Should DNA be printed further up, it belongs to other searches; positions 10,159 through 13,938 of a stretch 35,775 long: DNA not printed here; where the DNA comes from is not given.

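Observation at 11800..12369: Isoleucyl-tRNA synthetase with a complete histidine-phosphatase (PGAM-like) domain inserted inside its Zn-knuckle region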

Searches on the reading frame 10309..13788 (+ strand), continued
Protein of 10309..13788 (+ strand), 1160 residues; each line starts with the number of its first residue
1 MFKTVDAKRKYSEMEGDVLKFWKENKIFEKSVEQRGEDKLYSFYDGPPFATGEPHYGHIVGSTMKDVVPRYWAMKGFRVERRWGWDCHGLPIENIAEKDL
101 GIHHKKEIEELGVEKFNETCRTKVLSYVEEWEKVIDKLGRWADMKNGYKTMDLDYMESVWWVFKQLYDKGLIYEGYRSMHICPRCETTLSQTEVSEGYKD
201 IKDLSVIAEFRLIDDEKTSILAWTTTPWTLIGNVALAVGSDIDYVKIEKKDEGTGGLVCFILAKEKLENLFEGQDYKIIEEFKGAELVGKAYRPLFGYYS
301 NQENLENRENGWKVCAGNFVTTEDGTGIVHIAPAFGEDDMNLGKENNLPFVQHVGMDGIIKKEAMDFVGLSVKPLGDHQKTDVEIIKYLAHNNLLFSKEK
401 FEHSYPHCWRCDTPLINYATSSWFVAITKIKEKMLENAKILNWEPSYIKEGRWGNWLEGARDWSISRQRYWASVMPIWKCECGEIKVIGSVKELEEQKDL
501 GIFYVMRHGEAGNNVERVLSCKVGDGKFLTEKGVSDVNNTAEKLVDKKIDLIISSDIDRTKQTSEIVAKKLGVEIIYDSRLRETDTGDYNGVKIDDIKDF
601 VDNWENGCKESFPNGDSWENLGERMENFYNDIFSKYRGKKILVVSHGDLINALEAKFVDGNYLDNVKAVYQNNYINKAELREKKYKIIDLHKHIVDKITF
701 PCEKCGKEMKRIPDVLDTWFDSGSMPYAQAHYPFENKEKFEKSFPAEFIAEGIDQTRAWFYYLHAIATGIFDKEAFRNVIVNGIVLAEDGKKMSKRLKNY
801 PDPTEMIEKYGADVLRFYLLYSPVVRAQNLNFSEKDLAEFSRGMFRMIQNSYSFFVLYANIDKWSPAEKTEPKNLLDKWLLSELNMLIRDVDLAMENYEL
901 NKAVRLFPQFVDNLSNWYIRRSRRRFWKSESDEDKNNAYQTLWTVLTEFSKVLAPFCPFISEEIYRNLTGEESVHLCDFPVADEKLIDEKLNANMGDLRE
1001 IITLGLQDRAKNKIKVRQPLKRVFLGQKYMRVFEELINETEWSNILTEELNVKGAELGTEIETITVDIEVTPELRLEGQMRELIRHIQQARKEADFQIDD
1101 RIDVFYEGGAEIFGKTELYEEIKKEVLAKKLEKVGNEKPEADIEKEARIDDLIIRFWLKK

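Call 13: search_solved_structures(query=window:10309-13788:+, max_evalue=1e-20, show_alignments=2)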
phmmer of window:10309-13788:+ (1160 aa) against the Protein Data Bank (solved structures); distinct sequences matched with E-value up to 1e-20: 32.
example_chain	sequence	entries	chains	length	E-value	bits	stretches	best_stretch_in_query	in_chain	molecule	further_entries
8c8v_A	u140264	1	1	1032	1.8e-228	764.5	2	3-497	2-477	Isoleucine--tRNA ligase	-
8c8u_A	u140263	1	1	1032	1.9e-228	764.4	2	3-497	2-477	Isoleucine--tRNA ligase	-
9w01_B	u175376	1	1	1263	5.1e-227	759.7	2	12-497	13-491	Isoleucine--tRNA ligase, cytoplasmic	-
8c9d_A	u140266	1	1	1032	6.3e-227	759.4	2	3-497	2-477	Isoleucine--tRNA ligase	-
8c8w_A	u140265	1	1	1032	8.5e-226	755.7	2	3-497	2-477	Isoleucine--tRNA ligase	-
8wnd_A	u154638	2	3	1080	5.2e-217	726.6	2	11-497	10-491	isoleucine--tRNA ligase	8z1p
7d5c_A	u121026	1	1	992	1.6e-215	721.7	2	11-497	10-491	Isoleucine--tRNA ligase, cytoplasmic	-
9wqs_A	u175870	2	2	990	1.6e-215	721.7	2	11-497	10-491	Isoleucine--tRNA ligase, cytoplasmic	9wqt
1ile_A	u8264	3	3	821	8.8e-211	705.9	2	1-496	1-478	ISOLEUCYL-TRNA SYNTHETASE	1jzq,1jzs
6ldk_A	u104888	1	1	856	1.1e-207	695.7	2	13-497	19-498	Isoleucine--tRNA ligase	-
1ffy_A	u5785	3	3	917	1.1e-89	304.9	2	16-487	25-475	ISOLEUCYL-TRNA SYNTHETASE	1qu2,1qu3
8c9e_A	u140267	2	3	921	4.1e-87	296.3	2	18-484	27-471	Isoleucine--tRNA ligase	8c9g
8c9f_A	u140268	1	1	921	1.3e-84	288.1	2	18-484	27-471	Isoleucine--tRNA ligase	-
8wnf_A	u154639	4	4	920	5e-76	259.6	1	12-501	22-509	Isoleucine--tRNA ligase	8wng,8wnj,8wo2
8wni_A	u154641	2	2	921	5e-76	259.6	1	12-501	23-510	Isoleucine--tRNA ligase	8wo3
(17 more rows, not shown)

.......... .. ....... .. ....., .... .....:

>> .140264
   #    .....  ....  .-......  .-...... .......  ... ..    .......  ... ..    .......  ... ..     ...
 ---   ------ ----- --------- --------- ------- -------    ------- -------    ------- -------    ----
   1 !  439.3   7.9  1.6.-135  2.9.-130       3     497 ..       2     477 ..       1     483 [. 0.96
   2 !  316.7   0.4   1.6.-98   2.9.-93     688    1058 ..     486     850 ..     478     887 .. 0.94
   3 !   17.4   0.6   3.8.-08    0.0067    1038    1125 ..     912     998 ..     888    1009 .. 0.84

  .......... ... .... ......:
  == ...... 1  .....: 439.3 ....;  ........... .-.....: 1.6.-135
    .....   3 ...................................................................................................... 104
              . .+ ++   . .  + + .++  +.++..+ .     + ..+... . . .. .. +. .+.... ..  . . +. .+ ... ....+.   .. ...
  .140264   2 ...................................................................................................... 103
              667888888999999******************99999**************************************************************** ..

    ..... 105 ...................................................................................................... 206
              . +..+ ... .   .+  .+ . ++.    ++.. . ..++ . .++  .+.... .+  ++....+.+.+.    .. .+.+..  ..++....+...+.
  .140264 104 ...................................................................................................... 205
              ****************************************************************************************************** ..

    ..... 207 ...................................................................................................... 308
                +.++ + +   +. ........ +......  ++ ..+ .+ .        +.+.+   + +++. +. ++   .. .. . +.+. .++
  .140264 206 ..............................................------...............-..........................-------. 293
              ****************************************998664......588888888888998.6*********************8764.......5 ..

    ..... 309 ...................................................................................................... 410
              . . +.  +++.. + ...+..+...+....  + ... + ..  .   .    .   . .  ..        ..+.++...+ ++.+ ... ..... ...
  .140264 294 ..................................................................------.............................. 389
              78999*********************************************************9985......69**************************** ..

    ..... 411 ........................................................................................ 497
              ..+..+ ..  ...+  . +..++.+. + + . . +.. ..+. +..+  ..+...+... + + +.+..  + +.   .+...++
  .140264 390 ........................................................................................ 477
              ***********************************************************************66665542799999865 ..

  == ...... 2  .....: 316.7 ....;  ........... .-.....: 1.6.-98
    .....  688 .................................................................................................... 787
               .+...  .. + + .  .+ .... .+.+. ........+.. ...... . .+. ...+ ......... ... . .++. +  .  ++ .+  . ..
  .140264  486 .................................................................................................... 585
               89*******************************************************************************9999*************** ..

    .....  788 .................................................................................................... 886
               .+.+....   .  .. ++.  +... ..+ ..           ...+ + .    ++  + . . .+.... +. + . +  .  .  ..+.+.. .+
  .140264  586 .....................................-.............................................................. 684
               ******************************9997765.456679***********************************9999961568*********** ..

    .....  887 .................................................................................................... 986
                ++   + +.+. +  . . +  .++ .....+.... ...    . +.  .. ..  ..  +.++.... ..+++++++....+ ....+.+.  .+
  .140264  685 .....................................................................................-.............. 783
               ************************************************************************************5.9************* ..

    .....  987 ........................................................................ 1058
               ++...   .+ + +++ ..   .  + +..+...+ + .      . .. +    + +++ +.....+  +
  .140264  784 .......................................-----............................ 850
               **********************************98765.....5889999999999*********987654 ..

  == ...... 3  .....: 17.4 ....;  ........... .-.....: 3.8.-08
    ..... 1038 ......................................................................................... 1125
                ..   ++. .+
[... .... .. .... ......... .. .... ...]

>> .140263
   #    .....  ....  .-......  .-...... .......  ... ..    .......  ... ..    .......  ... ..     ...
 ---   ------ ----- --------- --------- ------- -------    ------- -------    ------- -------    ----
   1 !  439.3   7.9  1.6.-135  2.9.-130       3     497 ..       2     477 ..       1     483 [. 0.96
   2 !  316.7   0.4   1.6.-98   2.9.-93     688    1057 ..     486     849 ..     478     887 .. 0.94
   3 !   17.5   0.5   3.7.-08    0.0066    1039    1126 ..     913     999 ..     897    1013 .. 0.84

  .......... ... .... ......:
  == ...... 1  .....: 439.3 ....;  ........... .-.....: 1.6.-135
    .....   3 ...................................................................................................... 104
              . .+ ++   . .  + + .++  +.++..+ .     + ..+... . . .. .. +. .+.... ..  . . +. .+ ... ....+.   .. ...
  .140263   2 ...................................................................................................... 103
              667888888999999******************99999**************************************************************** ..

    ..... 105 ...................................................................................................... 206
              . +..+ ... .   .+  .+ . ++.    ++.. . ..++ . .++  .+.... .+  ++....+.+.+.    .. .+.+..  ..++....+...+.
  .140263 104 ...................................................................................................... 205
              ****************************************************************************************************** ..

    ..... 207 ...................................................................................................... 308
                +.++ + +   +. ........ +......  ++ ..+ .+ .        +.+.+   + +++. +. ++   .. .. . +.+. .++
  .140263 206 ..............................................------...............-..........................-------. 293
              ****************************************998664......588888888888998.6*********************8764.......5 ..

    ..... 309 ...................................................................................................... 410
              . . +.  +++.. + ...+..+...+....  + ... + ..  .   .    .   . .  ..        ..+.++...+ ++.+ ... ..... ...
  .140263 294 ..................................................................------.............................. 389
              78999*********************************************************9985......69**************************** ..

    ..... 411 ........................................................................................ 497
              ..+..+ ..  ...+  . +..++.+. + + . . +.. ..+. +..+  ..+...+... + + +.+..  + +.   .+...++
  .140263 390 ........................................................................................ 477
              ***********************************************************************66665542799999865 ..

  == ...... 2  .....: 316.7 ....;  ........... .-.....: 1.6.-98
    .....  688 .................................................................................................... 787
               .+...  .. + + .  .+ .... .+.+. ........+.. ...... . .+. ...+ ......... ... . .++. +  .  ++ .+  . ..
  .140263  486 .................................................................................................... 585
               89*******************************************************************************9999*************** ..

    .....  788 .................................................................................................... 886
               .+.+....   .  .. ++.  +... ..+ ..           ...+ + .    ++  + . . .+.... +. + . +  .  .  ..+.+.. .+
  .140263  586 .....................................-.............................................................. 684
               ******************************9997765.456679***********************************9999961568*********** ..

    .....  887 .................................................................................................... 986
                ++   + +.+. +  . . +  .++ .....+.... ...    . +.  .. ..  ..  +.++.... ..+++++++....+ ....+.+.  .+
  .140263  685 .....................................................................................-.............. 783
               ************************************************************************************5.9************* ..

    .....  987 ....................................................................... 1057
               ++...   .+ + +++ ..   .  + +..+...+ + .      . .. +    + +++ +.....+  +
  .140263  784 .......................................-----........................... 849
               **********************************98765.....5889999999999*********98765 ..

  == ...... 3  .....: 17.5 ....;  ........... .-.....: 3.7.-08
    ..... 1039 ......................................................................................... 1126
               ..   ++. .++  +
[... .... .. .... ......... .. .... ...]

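Call 32: predict_structure(alignment_id=A1)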
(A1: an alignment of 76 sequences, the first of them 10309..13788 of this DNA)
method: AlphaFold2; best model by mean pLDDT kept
length: 1160 residues; sequences in the alignment: 76
mean_pLDDT: 83.7   pTM: 0.75
mean pLDDT of the five models: 83.7, 82.9, 81.3, 80.4, 79.6
residues with pLDDT >= 90: 526; 70-90: 447; 50-70: 131; < 50: 56
segments of 3 or more residues with pLDDT < 50: 148-150, 178-181, 186-198, 405-420, 467-469, 721-724, 794-798
pLDDT, mean of each block of 10 residues (from residue 1): 89 95 93 88 69 77 92 94 60 69 66 71 77 88 63 68 86 64 48 47 80 92 84 88 92 82 89 89 93 91 87 81 76 58 80 71 87 76 91 85 48 39 78 89 87 71 58 69 85 78 94 92 90 96 93 96 96 95 94 93 87 90 88 83 95 85 87 93 78 70 89 57 52 66 86 70 83 90 76 50 89 97 90 91 95 94 86 92 98 97 97 93 81 91 97 98 97 96 95 93 93 91 92 88 90 90 90 92 92 83 92 91 89 88 93 93
secondary structure, 60 per line:
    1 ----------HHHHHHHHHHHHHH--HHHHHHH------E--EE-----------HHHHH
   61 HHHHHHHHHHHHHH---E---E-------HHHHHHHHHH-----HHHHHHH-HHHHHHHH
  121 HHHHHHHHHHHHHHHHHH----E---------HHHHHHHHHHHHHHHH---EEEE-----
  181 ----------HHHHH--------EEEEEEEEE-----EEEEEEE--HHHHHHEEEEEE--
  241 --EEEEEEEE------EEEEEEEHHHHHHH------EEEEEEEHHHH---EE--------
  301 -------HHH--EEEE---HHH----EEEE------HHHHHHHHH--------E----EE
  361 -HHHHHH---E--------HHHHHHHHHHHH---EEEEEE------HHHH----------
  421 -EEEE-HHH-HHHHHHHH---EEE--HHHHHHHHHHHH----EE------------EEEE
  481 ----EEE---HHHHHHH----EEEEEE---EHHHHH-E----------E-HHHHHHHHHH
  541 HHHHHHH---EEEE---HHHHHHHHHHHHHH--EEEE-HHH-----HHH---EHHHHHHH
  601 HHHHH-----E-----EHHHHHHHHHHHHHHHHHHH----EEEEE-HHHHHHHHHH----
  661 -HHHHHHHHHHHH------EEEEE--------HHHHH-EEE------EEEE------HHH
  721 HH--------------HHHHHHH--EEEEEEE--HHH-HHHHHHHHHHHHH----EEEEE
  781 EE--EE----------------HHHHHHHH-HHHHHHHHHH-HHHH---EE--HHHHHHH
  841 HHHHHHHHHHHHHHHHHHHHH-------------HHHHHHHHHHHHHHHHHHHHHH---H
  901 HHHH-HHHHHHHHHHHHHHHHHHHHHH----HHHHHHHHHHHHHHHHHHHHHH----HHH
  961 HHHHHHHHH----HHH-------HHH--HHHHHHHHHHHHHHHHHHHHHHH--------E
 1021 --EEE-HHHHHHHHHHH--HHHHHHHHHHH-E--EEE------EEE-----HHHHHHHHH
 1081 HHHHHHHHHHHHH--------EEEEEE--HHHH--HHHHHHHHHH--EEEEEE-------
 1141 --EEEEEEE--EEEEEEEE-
elements in order (helices of 4 or more, strands of 3 or more residues): H11-24 H27-33 H56-74 H90-99 H105-111 H113-138 H153-168 E172-175 H191-195 E204-212 E218-224 H227-232 E233-238 E243-250 E257-263 H264-270 E277-283 H284-287 E313-316 E327-330 H337-345 H362-367 H380-391 E395-400 H407-410 E422-425 H431-438 E442-444 H447-458 E477-480 E485-487 H491-497 E502-507 H512-516 H531-547 E551-554 H558-571 E574-577 H594-605 H618-636 E641-645 H647-656 H662-673 E680-684 H693-697 E699-701 E708-711 H718-722 H737-743 E746-752 H759-771 E776-782 H803-810 H812-821 H823-826 H834-861 H875-896 H900-904 H906-927 H932-953 H958-969 H989-1011 E1023-1025 H1027-1037 H1040-1050 E1055-1057 E1064-1066 H1072-1093 E1102-1107 H1110-1113 H1116-1125 E1128-1133 E1143-1149 E1152-1159
